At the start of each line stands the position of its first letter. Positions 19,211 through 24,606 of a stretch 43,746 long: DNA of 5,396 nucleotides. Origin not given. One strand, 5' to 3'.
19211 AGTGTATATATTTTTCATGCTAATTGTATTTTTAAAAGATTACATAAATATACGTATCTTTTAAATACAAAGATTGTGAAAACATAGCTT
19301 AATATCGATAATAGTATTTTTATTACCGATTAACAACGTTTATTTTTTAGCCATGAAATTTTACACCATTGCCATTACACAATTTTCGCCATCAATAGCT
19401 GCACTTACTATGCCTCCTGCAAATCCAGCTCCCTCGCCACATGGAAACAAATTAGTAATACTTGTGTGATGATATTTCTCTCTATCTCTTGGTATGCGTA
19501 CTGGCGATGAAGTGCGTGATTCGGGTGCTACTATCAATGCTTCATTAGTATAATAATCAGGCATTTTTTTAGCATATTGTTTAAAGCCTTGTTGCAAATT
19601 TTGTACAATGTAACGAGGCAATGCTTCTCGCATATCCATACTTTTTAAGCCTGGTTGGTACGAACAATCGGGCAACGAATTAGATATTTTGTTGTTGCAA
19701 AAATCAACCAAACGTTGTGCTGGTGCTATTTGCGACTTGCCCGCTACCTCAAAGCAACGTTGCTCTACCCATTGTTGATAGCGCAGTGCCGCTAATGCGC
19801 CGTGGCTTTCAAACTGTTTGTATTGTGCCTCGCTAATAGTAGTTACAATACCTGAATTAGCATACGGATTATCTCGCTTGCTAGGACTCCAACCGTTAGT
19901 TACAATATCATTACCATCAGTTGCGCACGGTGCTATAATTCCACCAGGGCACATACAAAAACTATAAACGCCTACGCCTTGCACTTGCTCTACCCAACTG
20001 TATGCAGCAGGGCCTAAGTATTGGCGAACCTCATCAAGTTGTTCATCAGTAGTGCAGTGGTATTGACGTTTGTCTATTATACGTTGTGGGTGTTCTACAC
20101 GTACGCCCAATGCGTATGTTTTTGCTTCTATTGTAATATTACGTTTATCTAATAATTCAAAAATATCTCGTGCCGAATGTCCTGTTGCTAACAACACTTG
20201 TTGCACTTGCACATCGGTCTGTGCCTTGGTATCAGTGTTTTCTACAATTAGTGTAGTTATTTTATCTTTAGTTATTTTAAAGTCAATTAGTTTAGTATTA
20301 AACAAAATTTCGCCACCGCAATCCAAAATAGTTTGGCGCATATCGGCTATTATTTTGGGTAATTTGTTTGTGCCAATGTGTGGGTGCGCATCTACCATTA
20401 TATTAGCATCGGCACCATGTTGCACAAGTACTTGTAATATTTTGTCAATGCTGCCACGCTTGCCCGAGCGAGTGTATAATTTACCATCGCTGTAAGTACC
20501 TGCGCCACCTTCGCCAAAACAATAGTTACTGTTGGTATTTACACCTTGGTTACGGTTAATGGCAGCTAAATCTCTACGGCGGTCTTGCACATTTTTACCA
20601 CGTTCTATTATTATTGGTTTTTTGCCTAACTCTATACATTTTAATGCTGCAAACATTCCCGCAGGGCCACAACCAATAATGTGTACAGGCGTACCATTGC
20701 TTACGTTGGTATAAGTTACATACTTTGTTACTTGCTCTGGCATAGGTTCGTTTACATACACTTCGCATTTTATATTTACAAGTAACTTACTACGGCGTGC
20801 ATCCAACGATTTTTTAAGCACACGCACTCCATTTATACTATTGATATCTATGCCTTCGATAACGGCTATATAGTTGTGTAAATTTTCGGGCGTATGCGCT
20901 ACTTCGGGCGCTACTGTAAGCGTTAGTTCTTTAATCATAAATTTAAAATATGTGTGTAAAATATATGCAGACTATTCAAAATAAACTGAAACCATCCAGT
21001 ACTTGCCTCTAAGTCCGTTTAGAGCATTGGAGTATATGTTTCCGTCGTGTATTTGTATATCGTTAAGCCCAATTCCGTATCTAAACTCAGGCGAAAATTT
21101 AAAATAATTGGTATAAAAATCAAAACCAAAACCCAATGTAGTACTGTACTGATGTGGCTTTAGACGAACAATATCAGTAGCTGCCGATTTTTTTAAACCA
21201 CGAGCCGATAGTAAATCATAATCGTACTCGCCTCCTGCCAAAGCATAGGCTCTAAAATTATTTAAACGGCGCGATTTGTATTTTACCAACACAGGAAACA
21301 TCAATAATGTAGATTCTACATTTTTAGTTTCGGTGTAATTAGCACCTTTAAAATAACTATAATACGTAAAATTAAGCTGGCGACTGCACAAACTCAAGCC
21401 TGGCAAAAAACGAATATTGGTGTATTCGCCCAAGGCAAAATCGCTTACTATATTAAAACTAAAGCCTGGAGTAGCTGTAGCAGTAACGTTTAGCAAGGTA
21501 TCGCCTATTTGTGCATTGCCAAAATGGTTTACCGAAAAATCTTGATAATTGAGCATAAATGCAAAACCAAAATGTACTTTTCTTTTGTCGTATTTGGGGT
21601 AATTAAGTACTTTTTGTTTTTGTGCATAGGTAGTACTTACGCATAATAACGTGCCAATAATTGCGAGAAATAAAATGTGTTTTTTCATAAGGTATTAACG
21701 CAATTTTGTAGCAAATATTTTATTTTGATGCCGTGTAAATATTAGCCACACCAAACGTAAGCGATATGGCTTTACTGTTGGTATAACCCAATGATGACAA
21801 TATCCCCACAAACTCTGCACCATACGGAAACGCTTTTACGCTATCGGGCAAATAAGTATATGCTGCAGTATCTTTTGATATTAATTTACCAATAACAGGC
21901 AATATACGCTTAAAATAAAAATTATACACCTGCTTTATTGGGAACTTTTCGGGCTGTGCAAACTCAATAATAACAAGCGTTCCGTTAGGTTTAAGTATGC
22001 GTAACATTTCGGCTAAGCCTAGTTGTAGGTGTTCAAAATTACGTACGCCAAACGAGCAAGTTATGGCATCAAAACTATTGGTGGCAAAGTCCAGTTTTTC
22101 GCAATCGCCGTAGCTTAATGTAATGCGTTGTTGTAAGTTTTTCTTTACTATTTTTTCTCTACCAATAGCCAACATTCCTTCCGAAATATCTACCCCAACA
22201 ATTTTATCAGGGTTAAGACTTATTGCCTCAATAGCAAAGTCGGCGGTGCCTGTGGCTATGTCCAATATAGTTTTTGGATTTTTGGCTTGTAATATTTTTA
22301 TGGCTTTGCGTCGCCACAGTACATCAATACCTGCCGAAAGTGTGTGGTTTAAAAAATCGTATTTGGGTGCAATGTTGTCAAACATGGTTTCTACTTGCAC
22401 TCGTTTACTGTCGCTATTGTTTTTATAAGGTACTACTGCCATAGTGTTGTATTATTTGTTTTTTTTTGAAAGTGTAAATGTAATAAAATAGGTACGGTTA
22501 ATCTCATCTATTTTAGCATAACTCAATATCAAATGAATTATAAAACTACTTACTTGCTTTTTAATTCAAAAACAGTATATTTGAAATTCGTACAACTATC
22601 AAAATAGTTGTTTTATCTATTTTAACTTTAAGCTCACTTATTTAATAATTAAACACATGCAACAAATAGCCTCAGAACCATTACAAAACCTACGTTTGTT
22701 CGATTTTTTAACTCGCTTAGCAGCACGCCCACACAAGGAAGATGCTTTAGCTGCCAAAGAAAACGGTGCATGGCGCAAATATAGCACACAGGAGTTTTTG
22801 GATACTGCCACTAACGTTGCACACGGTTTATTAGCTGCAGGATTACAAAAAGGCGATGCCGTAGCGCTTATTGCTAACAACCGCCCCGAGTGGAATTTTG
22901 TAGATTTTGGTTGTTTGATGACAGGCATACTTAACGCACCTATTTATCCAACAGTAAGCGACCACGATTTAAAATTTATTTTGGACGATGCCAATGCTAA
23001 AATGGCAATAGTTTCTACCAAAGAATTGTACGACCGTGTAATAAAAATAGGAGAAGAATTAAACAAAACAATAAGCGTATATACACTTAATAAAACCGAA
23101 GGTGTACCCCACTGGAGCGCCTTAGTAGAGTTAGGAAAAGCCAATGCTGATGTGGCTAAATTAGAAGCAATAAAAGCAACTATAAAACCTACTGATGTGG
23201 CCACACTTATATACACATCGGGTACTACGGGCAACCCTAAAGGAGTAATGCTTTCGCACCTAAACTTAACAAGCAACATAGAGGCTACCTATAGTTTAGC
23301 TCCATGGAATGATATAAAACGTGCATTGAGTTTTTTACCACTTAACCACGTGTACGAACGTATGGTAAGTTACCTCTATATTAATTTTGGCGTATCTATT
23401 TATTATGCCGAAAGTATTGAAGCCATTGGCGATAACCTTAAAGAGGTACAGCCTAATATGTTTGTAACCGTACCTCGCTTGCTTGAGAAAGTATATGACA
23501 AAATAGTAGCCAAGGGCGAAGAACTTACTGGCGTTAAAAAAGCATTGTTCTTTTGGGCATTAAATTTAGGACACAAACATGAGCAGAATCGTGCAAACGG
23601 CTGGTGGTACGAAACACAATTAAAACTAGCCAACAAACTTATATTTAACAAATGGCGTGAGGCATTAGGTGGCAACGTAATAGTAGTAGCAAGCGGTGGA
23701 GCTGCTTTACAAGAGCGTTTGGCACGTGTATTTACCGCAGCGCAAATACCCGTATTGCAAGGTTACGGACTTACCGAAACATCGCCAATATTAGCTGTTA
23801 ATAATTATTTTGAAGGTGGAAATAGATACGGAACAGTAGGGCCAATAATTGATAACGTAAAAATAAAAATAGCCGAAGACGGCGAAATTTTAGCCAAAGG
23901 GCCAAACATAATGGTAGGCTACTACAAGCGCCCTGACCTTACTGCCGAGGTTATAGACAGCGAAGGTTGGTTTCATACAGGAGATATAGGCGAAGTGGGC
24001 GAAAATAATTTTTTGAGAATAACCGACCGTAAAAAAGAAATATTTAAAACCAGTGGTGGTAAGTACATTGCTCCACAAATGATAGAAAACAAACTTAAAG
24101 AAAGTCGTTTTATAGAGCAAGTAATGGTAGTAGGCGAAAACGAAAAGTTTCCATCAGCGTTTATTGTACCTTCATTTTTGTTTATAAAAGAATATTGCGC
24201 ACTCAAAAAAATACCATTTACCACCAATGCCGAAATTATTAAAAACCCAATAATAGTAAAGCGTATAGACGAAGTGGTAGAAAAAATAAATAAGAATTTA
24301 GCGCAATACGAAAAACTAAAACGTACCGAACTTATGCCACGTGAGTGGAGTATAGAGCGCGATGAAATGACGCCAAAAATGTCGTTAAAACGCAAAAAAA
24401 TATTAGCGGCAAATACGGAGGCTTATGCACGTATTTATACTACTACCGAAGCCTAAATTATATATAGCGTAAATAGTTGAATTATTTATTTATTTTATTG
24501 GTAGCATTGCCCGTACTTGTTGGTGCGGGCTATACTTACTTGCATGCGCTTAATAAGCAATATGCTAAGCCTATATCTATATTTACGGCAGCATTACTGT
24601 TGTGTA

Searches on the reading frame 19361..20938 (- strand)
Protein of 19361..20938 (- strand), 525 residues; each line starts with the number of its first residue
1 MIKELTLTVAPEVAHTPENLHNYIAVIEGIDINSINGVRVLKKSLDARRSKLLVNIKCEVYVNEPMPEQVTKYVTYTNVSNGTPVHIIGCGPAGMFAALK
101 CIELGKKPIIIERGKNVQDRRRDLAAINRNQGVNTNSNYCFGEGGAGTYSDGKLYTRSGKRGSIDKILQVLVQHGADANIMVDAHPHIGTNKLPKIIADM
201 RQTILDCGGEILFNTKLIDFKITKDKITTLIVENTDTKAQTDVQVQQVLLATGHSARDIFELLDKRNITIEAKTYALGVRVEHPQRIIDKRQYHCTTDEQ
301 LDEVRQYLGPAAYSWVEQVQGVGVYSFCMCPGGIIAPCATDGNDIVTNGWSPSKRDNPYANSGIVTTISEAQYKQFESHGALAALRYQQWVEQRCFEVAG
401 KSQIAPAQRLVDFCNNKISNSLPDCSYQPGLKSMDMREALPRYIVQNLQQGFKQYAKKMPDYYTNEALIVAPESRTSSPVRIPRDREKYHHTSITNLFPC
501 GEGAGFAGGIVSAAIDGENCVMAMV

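Call 82: search_protein_families(library=pfam, proteins=[window:19361-20938:-], max_evalue=0.00001)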
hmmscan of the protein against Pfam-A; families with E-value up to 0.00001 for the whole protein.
window:19361-20938:- (525 aa): 3 families
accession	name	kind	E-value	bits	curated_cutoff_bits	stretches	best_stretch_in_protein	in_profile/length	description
PF21688.3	FAD-depend_C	-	8.9e-63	212.5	27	1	275-476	2-197/197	FAD-dependent protein, C-terminal domain-like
PF00890.30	FAD_binding_2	-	1.9e-07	31.1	20.4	0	87-116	4-33/414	FAD binding domain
PF01266.30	DAO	-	3.8e-06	27.1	27.9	0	200-300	155-253/353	FAD dependent oxidoreductase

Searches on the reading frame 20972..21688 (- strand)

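Call 82: search_protein_families(library=pfam, proteins=[window:20972-21688:-], max_evalue=0.00001)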
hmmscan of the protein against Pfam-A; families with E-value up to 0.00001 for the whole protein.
window:20972-21688:- (238 aa): 1 family
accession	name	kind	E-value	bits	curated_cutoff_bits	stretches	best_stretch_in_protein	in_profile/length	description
PF13568.12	OMP_b-brl_2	-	7.9e-15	55.8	27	1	22-211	2-173/175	Outer membrane protein beta-barrel domain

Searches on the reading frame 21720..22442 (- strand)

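Call 82: search_protein_families(library=pfam, proteins=[window:21720-22442:-], max_evalue=0.00001)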
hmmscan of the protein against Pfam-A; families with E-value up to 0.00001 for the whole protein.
window:21720-22442:- (240 aa): 6 families
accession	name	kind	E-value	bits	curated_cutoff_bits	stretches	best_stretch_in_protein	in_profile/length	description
PF01209.24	Ubie_methyltran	-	7.2e-60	202.7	20.1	1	12-240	4-233/233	ubiE/COQ5 methyltransferase family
PF13649.12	Methyltransf_25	-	2.8e-19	70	27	1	59-154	1-97/97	Methyltransferase domain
PF08241.18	Methyltransf_11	-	1.4e-17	64.5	21.2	1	60-158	1-95/95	Methyltransferase domain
PF13847.12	Methyltransf_31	-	1.2e-16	61.1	27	1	57-171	5-121/145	Methyltransferase domain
PF08242.18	Methyltransf_12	-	2.5e-11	44.6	30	1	60-156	1-98/98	Methyltransferase domain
PF13489.12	Methyltransf_23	-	7.3e-09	36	27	1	47-163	13-121/164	Methyltransferase domain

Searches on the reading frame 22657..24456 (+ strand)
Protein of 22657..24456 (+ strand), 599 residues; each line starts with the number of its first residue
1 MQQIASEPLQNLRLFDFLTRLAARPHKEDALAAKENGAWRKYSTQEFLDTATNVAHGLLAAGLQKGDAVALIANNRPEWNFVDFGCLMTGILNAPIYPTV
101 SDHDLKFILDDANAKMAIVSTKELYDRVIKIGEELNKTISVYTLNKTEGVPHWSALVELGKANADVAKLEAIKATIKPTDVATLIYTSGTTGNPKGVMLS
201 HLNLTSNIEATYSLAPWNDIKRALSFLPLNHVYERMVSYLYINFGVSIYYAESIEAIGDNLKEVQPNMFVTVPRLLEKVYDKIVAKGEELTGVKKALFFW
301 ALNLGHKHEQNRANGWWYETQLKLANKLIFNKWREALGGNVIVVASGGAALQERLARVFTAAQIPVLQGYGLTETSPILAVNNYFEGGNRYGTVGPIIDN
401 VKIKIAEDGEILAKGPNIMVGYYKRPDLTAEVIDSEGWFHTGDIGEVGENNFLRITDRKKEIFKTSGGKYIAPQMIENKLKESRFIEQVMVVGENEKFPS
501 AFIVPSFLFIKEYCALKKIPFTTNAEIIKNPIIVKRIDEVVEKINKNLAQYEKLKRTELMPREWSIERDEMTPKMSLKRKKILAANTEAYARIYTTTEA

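Call 82: search_protein_families(library=pfam, proteins=[window:22657-24456:+], max_evalue=0.00001)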
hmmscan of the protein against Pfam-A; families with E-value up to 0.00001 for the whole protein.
window:22657-24456:+ (599 aa): 2 families
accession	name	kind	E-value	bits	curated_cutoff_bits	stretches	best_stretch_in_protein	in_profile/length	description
PF00501.34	AMP-binding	-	2e-69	234.7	29.9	1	24-423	7-384/384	AMP-binding enzyme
PF23562.2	AMP-binding_C_3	-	9.3e-09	36.2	20.8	1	465-597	6-123/124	AMP-binding enzyme C-terminal domain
